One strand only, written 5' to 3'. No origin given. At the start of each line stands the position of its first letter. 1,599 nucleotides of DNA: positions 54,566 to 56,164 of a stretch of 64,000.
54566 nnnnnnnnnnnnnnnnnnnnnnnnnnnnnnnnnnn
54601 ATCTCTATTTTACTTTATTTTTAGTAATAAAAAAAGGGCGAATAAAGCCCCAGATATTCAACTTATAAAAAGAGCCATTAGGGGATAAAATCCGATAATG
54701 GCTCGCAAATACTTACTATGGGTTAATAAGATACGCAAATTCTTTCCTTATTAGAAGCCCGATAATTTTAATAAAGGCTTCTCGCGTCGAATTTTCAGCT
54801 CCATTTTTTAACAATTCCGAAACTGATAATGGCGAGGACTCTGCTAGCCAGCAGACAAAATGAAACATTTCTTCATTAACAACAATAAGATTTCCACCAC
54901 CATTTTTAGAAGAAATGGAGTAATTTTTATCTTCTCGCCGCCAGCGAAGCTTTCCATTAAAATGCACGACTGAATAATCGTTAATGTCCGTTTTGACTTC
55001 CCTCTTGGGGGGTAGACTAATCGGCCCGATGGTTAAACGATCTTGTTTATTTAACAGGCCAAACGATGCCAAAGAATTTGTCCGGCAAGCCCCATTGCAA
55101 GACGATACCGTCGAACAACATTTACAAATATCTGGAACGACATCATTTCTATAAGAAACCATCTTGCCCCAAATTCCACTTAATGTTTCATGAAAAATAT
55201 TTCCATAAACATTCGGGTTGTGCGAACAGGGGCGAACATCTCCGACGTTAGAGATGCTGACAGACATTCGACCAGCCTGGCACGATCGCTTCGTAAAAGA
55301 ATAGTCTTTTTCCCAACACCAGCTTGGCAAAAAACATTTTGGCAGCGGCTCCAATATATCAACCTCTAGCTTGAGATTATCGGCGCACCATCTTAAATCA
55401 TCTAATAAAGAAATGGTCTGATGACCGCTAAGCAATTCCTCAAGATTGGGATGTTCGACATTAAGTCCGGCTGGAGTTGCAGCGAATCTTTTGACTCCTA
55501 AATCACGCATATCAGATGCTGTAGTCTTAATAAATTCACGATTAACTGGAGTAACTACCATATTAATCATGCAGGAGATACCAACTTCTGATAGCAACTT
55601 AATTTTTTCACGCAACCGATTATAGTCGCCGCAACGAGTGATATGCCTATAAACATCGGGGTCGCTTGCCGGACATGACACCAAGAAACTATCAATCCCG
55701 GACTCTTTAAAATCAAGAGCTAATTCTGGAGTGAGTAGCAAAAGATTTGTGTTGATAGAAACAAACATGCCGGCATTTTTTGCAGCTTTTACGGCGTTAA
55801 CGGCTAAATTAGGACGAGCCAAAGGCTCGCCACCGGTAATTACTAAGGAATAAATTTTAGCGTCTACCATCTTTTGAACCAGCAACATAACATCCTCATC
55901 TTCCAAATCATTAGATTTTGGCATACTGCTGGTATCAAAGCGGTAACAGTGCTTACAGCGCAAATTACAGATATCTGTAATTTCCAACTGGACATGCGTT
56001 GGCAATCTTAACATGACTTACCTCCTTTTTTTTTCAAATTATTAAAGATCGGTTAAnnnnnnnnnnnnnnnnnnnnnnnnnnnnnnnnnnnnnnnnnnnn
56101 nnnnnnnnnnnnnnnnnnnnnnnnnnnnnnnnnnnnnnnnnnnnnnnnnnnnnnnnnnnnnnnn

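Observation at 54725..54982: RRE/PqqD-like domain placed C-terminal to the SPASM domain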

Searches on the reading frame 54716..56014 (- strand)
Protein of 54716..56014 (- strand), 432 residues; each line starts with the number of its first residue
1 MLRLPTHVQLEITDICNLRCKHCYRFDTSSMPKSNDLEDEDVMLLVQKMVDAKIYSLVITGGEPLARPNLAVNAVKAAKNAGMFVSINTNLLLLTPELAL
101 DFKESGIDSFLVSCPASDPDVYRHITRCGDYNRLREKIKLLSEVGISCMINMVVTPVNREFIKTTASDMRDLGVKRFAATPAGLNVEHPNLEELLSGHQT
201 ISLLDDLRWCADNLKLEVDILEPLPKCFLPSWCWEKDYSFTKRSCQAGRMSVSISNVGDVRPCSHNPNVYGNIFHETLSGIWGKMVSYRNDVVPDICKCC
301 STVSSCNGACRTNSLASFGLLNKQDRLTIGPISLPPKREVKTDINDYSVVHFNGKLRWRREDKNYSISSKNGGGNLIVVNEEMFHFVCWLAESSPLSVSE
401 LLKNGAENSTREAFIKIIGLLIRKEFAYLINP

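Call 3: search_protein_families(library=pfam, proteins=[window:54716-56014:-], max_evalue=1)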
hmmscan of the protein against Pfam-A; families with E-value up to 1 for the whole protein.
window:54716-56014:- (432 aa): 3 families
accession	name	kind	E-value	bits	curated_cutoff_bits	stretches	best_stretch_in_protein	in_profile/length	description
PF04055.27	Radical_SAM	-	3.5e-26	92.8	29.5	1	11-165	2-162/166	Radical SAM superfamily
PF13353.11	Fer4_12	-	6e-06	27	22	1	16-81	15-80/137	4Fe-4S single cluster domain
PF13186.11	SPASM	-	0.00012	22.7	21.5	1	245-300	1-66/67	Iron-sulfur cluster-binding domain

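Call 4: search_protein_families(library=ncbifam, proteins=[window:54716-56014:-], max_evalue=1)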
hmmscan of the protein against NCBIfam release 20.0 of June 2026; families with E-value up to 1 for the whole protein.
window:54716-56014:- (432 aa): 94 families (the best 25 are shown)
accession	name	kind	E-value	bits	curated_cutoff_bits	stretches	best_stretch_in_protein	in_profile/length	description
TIGR04303.1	GeoRSP_rSAM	equivalog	1.1e-28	100.8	400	1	3-325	2-321/325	GeoRSP system radical SAM/SPASM protein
TIGR04055.1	rSAM_NirJ2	equivalog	5.1e-24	85.4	500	1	11-313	5-306/326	putative heme d1 biosynthesis radical SAM protein NirJ2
NF045574.1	sacti_mat_StsB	exception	6.4e-24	84.6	625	1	8-326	98-411/466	StsB family radical SAM/SPASM domain sactipeptide maturase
TIGR04545.1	rSAM_ahbD_hemeb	equivalog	4e-23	82.4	500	2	9-175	3-168/339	heme b synthase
TIGR02666.1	moaA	equivalog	1.4e-22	80.1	284.05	1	7-162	11-173/336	GTP 3',8-cyclase MoaA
TIGR04053.2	TIGR04053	equivalog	2.2e-21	76.5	395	1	5-177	7-181/366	TIGR04053 family radical SAM/SPASM domain-containing protein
TIGR02668.1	moaA_archaeal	equivalog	4.1e-21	75.3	325.25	1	7-164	11-168/303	GTP 3',8-cyclase MoaA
NF001199.0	PRK00164.2-1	equivalog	4e-18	65.6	231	1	7-162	13-168/308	GTP 3',8-cyclase MoaA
TIGR04250.1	SCM_rSAM_ScmE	equivalog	8.2e-18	64.4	400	1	5-180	2-177/358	SynChlorMet cassette radical SAM/SPASM protein ScmE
TIGR04051.1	rSAM_NirJ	equivalog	1.3e-17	63.8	515.45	2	12-177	8-171/354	heme d1 biosynthesis radical SAM protein NirJ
TIGR04340.1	rSAM_ACGX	hypoth_equivalog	1.5e-17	63.9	400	2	8-162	5-162/341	radical SAM/SPASM domain protein, ACGX system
NF038283.1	viperin_w_prok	equivalog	2e-17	63.2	180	1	8-160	4-168/281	viperin family antiviral radical SAM protein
NF012164.0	AlbA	equivalog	2.3e-17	62.6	850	1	4-286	111-381/442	subtilosin maturase AlbA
TIGR04347.1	pseudo_SAM_Halo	equivalog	5.2e-17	62.2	525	2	9-178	41-208/390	TIGR04347 family pseudo-SAM/SPASM protein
TIGR04133.1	rSAM_w_lipo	hypoth_equivalog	6.6e-17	61.5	425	1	10-309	28-330/350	TIGR04133 family radical SAM/SPASM protein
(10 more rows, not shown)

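Call 8: find_homologous_proteins(query=window:54716-56014:-, max_evalue=1e-10)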
Query window:54716-56014:- (432 aa): 858 proteins with E <= 1e-10 among 8000 candidates; the best 120 are listed.
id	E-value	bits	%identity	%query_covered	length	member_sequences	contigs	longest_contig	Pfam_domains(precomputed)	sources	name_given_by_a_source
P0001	1.2e-295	998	100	100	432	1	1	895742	PF13186.12,PF04055.28,PF13353.12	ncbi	-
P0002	4.2e-209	713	72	99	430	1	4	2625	PF13186.12,PF04055.28,PF13353.12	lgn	-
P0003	4.3e-198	677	67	100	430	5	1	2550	PF13186.12,PF04055.28,PF13353.12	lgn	-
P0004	1.2e-185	636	62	99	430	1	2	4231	PF13186.12,PF04055.28,PF13353.12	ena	-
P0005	1.3e-185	635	64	100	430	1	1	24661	PF13186.12,PF04055.28,PF13353.12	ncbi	-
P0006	1.8e-184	632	64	100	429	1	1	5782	PF13186.12,PF04055.28,PF13353.12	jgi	jgi:radical SAM protein with 4Fe4S-binding SPASM domain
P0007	1.1e-179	616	62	100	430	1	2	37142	PF13186.12,PF04055.28,PF13353.12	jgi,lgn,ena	jgi:radical SAM protein with 4Fe4S-binding SPASM domain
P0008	1.1e-176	606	66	92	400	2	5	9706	PF13186.12,PF04055.28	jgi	-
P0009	2.3e-175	602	61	99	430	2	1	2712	PF13186.12,PF04055.28,PF13353.12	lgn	-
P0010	1.1e-174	599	59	99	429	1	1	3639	PF13186.12,PF04055.28,PF13353.12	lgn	-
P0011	5.5e-172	591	60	99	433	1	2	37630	PF13186.12,PF04055.28,PF13353.12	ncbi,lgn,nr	ncbi:MAG: radical SAM protein [Patescibacteria group bacterium]|nr:radical SAM protein [Patescibacte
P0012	2.7e-170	585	59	99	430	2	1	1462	PF13186.12,PF04055.28,PF13353.12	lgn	-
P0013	1.5e-165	569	60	99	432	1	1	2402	PF13186.12,PF04055.28,PF13353.12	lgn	-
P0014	1.9e-164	566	57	100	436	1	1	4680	PF13186.12,PF04055.28,PF13353.12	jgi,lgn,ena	-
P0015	5.3e-164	564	59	99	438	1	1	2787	PF13186.12,PF04055.28,PF13353.12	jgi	-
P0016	5.8e-164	564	62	92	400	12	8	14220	PF13186.12,PF04055.28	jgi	-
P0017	6.4e-164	564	59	99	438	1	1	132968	PF13186.12,PF04055.28,PF13353.12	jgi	jgi:radical SAM protein with 4Fe4S-binding SPASM domain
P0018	2.4e-163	562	59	99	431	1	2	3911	PF13186.12,PF04055.28,PF13353.12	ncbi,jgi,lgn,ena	ncbi:MAG: radical SAM protein [Patescibacteria group bacterium]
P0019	1.5e-161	556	56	99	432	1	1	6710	PF13186.12,PF04055.28,PF13353.12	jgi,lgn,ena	-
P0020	1.6e-160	553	58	100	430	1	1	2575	PF13186.12,PF04055.28,PF13353.12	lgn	-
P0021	2.1e-160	552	56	99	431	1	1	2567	PF13186.12,PF04055.28,PF13353.12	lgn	-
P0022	4.9e-160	551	57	99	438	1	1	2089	PF13186.12,PF04055.28,PF13353.12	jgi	-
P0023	1.6e-158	546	56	99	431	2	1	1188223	PF13186.12,PF04055.28,PF13353.12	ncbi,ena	-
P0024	4.1e-158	545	60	90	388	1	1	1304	PF13186.12,PF04055.28,PF13353.12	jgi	jgi:radical SAM protein with 4Fe4S-binding SPASM domain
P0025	1.1e-154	534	54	100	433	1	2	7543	PF13186.12,PF04055.28,PF13353.12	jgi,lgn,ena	-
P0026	1.6e-154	533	55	99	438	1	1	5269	PF13186.12,PF04055.28,PF13353.12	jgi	-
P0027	2.1e-154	533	54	100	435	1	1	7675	PF13186.12,PF04055.28,PF13353.12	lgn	-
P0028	1.4e-153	530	55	100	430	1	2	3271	PF13186.12,PF04055.28,PF13353.12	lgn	-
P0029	8.5e-153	527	59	92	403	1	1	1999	PF13186.12,PF04055.28,PF13353.12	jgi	jgi:radical SAM protein with 4Fe4S-binding SPASM domain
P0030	1.0e-149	517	57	92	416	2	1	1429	PF13186.12,PF04055.28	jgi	-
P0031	5.2e-146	505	70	72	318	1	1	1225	PF13186.12,PF04055.28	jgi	jgi:radical SAM protein with 4Fe4S-binding SPASM domain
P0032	7.1e-146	505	53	99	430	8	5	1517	PF13186.12,PF04055.28,PF13353.12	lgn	-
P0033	4.9e-144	498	53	99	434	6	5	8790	PF13186.12,PF04055.28,PF13353.12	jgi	-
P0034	1.5e-142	494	54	92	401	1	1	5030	PF13186.12,PF04055.28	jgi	jgi:radical SAM protein with 4Fe4S-binding SPASM domain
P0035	2.3e-141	490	50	99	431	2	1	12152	PF13186.12,PF04055.28,PF13353.12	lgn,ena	-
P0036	5.5e-141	488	52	99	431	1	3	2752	PF13186.12,PF04055.28,PF13353.12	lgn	-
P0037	1.7e-127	444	51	92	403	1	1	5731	PF13186.12,PF04055.28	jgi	jgi:radical SAM protein with 4Fe4S-binding SPASM domain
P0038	1.2e-124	435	66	65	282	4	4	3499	PF13186.12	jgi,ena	-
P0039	7.9e-108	379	43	99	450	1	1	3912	PF13186.12,PF04055.28,PF13353.12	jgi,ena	-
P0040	4.8e-105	370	58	65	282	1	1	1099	PF13186.12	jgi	-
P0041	6.5e-103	363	44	99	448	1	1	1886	PF13186.12,PF04055.28,PF13353.12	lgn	-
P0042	9.3e-99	349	42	100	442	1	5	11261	PF13186.12,PF04055.28,PF13353.12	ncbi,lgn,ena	ncbi:MAG: radical SAM protein [Patescibacteria group bacterium]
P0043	4.0e-98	347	40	98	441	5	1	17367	PF13186.12,PF04055.28,PF13353.12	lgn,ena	-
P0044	1.4e-97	345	40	98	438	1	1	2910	PF13186.12,PF04055.28,PF13353.12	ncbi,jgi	-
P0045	1.4e-97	345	63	57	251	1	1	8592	PF04055.28,PF13353.12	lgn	-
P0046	2.4e-97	345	40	99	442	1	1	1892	PF13186.12,PF04055.28,PF13353.12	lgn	-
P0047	2.3e-96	341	40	99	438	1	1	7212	PF13186.12,PF04055.28,PF13353.12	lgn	-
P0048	1.7e-95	339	41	98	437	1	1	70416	PF13186.12,PF04055.28,PF13353.12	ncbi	ncbi:MAG: radical SAM protein [Candidatus Komeilibacteria bacterium]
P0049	6.5e-94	333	40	98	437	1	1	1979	PF13186.12,PF04055.28,PF13353.12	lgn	-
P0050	1.0e-93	333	53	64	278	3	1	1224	PF04055.28,PF13353.12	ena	-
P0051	2.7e-89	318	40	98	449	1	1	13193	PF13186.12,PF04055.28,PF13353.12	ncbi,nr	ncbi:MAG: radical SAM protein [Planctomycetes bacterium]|nr:radical SAM protein [Planctomycetota bac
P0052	3.5e-89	318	59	55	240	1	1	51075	PF13186.12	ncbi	-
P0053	1.6e-88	316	52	64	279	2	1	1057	PF13186.12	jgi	jgi:radical SAM protein with 4Fe4S-binding SPASM domain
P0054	3.4e-87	311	39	91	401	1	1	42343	PF13186.12,PF04055.28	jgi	jgi:radical SAM protein with 4Fe4S-binding SPASM domain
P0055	1.1e-86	309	39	98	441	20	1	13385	PF04055.28,PF13353.12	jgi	jgi:radical SAM protein with 4Fe4S-binding SPASM domain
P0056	7.6e-85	303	37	99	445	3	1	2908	PF13186.12,PF04055.28,PF13353.12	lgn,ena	-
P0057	3.1e-84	301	38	98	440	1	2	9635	PF13186.12,PF04055.28,PF13353.12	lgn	-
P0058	6.7e-84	300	37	93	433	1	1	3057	PF04055.28,PF13353.12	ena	-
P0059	1.0e-83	300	36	95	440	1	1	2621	PF13186.12,PF04055.28,PF13353.12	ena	-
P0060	1.1e-83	300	39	98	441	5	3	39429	PF04055.28,PF13353.12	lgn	-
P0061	5.9e-83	297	38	100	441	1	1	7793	PF04055.28,PF13353.12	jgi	jgi:radical SAM protein with 4Fe4S-binding SPASM domain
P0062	6.2e-83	297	37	98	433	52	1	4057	PF13186.12,PF04055.28,PF13353.12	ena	-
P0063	1.2e-82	296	38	98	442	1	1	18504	PF13186.12,PF04055.28,PF13353.12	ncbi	-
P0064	3.2e-82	295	39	98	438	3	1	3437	PF13186.12,PF04055.28,PF13353.12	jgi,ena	-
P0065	9.7e-82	293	38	98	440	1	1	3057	PF13186.12,PF04055.28,PF13353.12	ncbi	-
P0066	1.1e-81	293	39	98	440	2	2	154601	PF04055.28,PF13353.12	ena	-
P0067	4.9e-81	291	38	98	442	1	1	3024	PF13186.12,PF04055.28,PF13353.12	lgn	-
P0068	1.5e-80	289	38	93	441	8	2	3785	PF13186.12,PF04055.28,PF13353.12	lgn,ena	-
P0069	1.3e-79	286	38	99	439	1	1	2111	PF04055.28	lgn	-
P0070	3.4e-79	285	35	98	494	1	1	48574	PF13186.12,PF04055.28,PF13353.12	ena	-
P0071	5.7e-79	284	35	100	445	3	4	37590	PF13186.12,PF04055.28,PF13353.12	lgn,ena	-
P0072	8.4e-79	284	35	99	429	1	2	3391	PF13186.12,PF04055.28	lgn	-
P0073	2.9e-78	282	38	98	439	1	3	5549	PF13186.12,PF04055.28,PF13353.12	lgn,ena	-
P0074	1.1e-77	280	35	99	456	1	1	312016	PF13186.12,PF04055.28,PF13353.12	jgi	-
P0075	1.5e-77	279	36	100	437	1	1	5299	PF13186.12,PF04055.28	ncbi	-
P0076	4.6e-77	278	35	98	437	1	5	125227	PF13186.12,PF04055.28,PF13353.12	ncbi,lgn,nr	ncbi:radical SAM protein [Vibrio parahaemolyticus]|nr:radical SAM protein [Vibrio parahaemolyticus] 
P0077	6.6e-77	277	36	97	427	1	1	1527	PF13186.12,PF04055.28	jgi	jgi:radical SAM protein with 4Fe4S-binding SPASM domain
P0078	6.6e-77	277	34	100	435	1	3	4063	PF13186.12,PF04055.28,PF13353.12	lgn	-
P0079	9.8e-77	277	35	99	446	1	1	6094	PF13186.12,PF04055.28,PF13353.12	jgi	jgi:radical SAM protein with 4Fe4S-binding SPASM domain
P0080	1.6e-75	273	33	98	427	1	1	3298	PF13186.12,PF04055.28,PF13353.12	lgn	-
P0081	2.4e-75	272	34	99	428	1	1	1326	PF13186.12,PF04055.28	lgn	-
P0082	7.1e-74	267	38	84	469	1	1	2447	PF13186.12,PF04055.28,PF13353.12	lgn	-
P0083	1.4e-73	266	35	99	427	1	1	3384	PF13186.12,PF04055.28,PF13353.12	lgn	-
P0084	4.8e-73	265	33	98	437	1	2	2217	PF13186.12,PF04055.28,PF13353.12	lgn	-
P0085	6.0e-72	261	33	99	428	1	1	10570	PF13186.12,PF04055.28,PF13353.12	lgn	-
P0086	2.4e-71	259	33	99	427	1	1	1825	PF04055.28,PF13353.12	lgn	-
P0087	4.0e-71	258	35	98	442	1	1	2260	PF13186.12,PF04055.28,PF13353.12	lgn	-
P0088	2.7e-70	255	37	91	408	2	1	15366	PF13186.12,PF04055.28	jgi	jgi:radical SAM protein with 4Fe4S-binding SPASM domain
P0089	4.7e-70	255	33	99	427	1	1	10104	PF04055.28,PF13353.12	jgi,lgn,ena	-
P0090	7.0e-70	254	37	91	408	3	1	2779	PF13186.12,PF04055.28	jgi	jgi:radical SAM protein with 4Fe4S-binding SPASM domain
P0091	7.7e-70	254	33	99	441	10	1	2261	PF13186.12,PF04055.28,PF13353.12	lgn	-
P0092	1.2e-69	253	34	99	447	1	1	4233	PF04055.28,PF13353.12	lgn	-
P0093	2.3e-69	252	35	98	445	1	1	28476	PF13186.12,PF04055.28,PF13353.12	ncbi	-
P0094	2.5e-68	249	32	98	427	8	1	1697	PF13186.12,PF04055.28,PF13353.12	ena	-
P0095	7.8e-68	247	33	98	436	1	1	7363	PF13186.12,PF04055.28,PF13353.12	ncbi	-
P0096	2.4e-67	246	33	96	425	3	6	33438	PF13186.12,PF04055.28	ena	-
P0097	5.9e-67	244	32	98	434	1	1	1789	PF13186.12,PF04055.28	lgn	-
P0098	1.4e-66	243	32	98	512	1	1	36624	PF13186.12,PF04055.28,PF13353.12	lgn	-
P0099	2.2e-65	239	32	98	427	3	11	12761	PF13186.12,PF04055.28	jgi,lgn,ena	-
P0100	5.0e-65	238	38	71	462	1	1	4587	PF13186.12,PF04055.28,PF13353.12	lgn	-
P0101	6.4e-61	225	32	97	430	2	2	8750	PF13186.12,PF04055.28,PF13353.12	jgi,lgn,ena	-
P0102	7.2e-59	218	32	93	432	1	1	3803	PF13186.12,PF04055.28,PF13353.12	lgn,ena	-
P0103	1.6e-56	210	34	91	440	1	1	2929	PF13186.12,PF04055.28,PF13353.12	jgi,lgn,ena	-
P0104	1.2e-55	207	30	98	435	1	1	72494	PF13186.12,PF04055.28,PF13353.12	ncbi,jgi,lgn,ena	-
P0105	6.2e-54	202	30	97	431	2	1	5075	PF13186.12,PF04055.28,PF13353.12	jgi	-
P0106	3.6e-52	196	31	96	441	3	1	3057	PF13186.12,PF04055.28,PF13353.12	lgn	-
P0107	9.6e-52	194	31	93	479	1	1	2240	PF04055.28,PF13353.12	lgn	-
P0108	1.3e-51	194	33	86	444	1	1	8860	PF13186.12,PF04055.28,PF13353.12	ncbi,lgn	-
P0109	1.4e-51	194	33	84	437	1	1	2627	PF13186.12,PF04055.28,PF13353.12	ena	-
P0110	3.9e-51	192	31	93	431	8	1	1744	PF13186.12,PF04055.28,PF13353.12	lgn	-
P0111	8.7e-51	191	35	75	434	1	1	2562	PF13186.12,PF04055.28,PF13353.12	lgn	-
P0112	2.1e-50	190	33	90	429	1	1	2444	PF04055.28,PF13353.12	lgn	-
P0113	4.4e-50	189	32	86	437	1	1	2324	PF04055.28,PF13353.12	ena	-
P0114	4.9e-50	189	32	92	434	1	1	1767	PF04055.28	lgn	-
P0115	5.3e-50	189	33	83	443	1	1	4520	PF13186.12,PF04055.28,PF13353.12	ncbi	-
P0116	5.7e-50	189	30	99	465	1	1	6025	PF13186.12,PF04055.28,PF13353.12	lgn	-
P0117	7.2e-50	188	35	72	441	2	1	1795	PF13186.12,PF04055.28,PF13353.12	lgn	-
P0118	1.0e-49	188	33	83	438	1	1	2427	PF13186.12,PF04055.28,PF13353.12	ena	-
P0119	1.2e-49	187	33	83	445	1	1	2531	PF13186.12,PF04055.28,PF13353.12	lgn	-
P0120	1.3e-49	187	32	100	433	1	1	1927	PF13186.12,PF04055.28,PF13353.12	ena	-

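Call 33: find_encoding_contigs(protein=P0023, flank=5000, max_places=2)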
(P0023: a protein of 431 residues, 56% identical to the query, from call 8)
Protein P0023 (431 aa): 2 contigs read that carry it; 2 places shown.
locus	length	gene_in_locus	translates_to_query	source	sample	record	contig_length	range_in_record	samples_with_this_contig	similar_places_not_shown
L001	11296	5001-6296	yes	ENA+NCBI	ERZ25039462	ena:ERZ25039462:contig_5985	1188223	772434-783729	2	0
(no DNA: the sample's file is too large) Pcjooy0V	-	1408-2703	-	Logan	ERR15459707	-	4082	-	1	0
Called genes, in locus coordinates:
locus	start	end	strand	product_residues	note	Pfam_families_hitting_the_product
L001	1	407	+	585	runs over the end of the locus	PF01807:Zn_ribbon_DnaG, PF08275:DNAG_N, PF01751:Toprim, PF13155:Toprim_2, PF13362:Toprim_3 (weak), PF13662:Toprim_4, PF10410:DnaB_bind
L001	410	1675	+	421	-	PF00140:Sigma70_r1_2, PF04542:Sigma70_r2, PF04539:Sigma70_r3, PF04545:Sigma70_r4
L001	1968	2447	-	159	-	-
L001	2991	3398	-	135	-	PF01814:Hemerythrin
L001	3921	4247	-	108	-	-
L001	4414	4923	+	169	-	-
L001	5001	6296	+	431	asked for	PF04055:Radical_SAM, PF13353:Fer4_12 (weak), PF13186:SPASM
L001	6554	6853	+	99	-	-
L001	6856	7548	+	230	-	-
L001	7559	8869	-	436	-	PF00239:Resolvase, PF07508:Recombinase, PF13408:Zn_ribbon_recom (weak)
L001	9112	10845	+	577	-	PF03602:Cons_hypoth95 (faint), PF01555:N6_N4_Mtase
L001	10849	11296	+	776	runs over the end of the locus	PF04851:ResIII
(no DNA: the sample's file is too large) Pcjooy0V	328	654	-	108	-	-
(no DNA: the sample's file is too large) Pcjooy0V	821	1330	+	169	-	-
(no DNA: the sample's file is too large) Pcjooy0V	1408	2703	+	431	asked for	PF04055:Radical_SAM, PF13353:Fer4_12 (weak), PF13186:SPASM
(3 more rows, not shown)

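Call 35: find_encoding_contigs(protein=P0076, flank=4000, max_places=1)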
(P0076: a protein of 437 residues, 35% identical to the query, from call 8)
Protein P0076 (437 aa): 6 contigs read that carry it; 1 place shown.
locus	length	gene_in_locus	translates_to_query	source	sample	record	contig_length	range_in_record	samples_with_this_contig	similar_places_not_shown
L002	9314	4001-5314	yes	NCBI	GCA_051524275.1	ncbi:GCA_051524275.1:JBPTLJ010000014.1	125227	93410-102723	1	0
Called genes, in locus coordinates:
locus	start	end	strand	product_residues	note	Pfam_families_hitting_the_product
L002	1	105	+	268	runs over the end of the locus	-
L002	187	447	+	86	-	-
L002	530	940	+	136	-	-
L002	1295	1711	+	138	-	-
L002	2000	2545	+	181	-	PF11726:YagK_YfjJ_C, PF23343:REP_ORF2-G2P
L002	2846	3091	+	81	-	-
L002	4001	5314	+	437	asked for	PF04055:Radical_SAM, PF13353:Fer4_12 (weak), PF13186:SPASM (weak)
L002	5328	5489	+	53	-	-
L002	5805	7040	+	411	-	PF13356:Arm-DNA-bind_3, PF00589:Phage_integrase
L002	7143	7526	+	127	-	-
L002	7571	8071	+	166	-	-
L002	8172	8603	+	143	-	PF10980:DUF2787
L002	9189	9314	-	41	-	-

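Call 36: find_encoding_contigs(protein=P0070, flank=4000, max_places=1)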
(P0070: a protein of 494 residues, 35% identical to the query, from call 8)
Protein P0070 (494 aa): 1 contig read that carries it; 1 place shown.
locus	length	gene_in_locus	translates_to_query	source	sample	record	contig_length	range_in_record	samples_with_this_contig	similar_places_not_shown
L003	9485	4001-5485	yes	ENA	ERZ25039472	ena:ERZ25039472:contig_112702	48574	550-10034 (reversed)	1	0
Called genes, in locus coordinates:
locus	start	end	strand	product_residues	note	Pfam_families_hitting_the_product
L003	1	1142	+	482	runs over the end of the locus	-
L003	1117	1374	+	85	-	-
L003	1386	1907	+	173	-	PF13671:AAA_33, PF13238:AAA_18 (weak)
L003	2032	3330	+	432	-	PF08843:AbiEii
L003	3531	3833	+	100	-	-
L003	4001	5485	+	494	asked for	PF04055:Radical_SAM, PF13353:Fer4_12 (weak), PF13186:SPASM (weak)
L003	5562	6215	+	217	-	-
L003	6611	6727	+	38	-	PF00444:Ribosomal_L36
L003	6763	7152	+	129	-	PF00416:Ribosomal_S13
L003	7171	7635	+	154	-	PF00411:Ribosomal_S11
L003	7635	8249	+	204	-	PF00163:Ribosomal_S4, PF01479:S4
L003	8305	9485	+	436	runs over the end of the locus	PF01193:RNA_pol_L, PF14520:HHH_5 (faint), PF01000:RNA_pol_A_bac, PF03118:RNA_pol_A_CTD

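Call 37: find_encoding_contigs(protein=P0051, flank=4000, max_places=1)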
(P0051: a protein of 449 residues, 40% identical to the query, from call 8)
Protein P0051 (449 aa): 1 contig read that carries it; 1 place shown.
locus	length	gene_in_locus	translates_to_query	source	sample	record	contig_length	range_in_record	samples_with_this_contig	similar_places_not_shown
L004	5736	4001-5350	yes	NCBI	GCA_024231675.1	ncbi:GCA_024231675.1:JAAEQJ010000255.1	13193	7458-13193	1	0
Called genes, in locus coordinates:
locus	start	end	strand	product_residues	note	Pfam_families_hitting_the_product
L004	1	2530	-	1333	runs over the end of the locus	PF13385:Laminin_G_3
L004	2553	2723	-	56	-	-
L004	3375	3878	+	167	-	-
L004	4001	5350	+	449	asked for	PF04055:Radical_SAM, PF13353:Fer4_12, PF13186:SPASM (weak)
